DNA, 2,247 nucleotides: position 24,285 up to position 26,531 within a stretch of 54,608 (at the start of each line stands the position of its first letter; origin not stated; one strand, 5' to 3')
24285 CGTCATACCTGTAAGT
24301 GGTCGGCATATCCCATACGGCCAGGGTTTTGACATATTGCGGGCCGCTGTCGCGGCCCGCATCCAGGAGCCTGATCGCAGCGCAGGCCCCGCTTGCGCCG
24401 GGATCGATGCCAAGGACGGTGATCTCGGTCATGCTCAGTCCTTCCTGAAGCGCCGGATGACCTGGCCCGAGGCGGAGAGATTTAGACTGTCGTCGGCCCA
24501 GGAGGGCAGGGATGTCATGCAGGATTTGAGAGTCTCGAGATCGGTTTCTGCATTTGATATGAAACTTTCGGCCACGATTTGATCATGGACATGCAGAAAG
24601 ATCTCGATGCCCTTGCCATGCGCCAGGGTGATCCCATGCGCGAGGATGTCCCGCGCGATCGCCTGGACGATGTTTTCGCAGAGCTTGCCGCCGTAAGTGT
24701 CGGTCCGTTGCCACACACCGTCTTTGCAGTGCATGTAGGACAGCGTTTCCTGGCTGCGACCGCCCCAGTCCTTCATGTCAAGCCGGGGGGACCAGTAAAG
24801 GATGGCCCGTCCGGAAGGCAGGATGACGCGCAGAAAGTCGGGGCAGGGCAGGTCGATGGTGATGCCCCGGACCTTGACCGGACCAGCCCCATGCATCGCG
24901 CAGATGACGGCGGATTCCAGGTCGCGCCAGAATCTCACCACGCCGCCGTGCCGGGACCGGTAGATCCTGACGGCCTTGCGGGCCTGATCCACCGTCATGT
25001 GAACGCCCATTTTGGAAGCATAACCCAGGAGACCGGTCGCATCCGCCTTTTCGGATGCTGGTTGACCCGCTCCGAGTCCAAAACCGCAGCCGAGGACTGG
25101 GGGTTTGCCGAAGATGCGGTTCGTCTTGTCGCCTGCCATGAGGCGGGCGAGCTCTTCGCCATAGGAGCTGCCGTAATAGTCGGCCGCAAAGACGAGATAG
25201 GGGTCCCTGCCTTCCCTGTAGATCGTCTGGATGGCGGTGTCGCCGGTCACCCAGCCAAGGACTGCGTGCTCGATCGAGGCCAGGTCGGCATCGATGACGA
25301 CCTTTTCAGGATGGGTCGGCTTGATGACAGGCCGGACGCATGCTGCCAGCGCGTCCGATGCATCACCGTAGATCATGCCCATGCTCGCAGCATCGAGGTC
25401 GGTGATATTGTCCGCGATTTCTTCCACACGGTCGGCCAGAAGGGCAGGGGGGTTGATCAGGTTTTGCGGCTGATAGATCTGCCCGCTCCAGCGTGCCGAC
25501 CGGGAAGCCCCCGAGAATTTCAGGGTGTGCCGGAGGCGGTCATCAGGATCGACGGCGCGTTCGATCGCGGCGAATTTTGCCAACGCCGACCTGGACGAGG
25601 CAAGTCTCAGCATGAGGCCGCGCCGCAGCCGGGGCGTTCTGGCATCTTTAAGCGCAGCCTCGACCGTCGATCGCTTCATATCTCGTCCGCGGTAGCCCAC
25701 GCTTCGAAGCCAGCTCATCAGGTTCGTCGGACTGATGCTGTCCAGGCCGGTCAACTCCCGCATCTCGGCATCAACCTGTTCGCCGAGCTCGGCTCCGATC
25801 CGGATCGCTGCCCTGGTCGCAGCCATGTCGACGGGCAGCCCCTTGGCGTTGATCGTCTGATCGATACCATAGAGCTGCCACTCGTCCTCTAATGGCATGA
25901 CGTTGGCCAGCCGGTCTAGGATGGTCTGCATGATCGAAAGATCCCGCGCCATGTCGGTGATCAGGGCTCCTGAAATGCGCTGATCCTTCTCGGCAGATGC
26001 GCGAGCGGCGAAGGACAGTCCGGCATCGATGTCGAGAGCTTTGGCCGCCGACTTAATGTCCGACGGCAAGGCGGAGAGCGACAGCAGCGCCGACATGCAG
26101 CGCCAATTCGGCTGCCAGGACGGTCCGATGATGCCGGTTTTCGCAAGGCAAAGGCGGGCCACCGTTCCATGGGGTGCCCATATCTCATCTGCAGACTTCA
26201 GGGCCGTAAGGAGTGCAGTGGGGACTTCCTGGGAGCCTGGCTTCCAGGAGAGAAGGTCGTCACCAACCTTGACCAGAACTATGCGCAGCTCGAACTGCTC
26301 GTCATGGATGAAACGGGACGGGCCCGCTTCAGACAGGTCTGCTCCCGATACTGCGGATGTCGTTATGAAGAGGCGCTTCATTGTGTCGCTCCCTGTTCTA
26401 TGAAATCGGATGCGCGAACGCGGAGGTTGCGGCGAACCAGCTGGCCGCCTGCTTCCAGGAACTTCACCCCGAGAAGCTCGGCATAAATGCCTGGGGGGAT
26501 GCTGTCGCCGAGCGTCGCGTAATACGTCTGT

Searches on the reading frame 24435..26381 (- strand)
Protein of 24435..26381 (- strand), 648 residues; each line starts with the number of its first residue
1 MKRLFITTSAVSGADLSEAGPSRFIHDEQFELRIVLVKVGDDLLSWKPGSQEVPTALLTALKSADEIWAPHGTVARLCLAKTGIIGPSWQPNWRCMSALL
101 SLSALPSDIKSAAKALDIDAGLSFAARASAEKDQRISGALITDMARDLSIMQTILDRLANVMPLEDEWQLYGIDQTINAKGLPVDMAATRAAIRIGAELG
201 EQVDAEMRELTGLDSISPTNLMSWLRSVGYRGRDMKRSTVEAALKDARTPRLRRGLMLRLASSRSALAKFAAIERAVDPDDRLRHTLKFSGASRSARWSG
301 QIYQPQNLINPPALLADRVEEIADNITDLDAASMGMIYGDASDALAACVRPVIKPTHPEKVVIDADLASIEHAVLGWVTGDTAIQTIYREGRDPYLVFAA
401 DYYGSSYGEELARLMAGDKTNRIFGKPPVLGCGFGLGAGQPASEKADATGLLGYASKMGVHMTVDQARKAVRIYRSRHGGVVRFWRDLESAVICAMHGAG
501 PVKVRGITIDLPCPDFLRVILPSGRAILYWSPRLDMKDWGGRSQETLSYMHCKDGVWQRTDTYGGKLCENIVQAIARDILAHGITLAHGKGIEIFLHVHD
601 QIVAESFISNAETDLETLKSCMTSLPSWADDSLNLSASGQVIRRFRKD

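Call 31: find_encoding_contigs(protein=window:24435-26381:-, flank=10000, max_places=1)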
Protein window:24435-26381:- (648 aa): 5 contigs read that carry it; 1 place shown.
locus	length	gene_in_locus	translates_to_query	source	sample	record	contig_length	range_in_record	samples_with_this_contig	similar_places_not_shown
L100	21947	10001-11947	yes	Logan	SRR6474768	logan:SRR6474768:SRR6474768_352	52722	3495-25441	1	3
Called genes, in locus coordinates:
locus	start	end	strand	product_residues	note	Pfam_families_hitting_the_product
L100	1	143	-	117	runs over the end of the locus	-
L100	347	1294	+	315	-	PF00145:DNA_methylase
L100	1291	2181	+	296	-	PF09126:NaeI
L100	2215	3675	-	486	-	PF00817:IMS, PF11799:IMS_C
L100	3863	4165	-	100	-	-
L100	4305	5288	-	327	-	-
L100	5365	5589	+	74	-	-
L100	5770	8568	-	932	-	PF05272:VapE-like_dom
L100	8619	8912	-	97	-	-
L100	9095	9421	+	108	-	-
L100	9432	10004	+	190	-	-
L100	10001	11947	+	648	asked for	-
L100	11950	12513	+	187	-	-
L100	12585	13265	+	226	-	-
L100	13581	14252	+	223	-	PF01656:CbiA, PF02374:ArsA_ATPase (weak), PF07015:VirC1, PF09140:MipZ (faint), PF10609:ParA (weak), PF13614:AAA_31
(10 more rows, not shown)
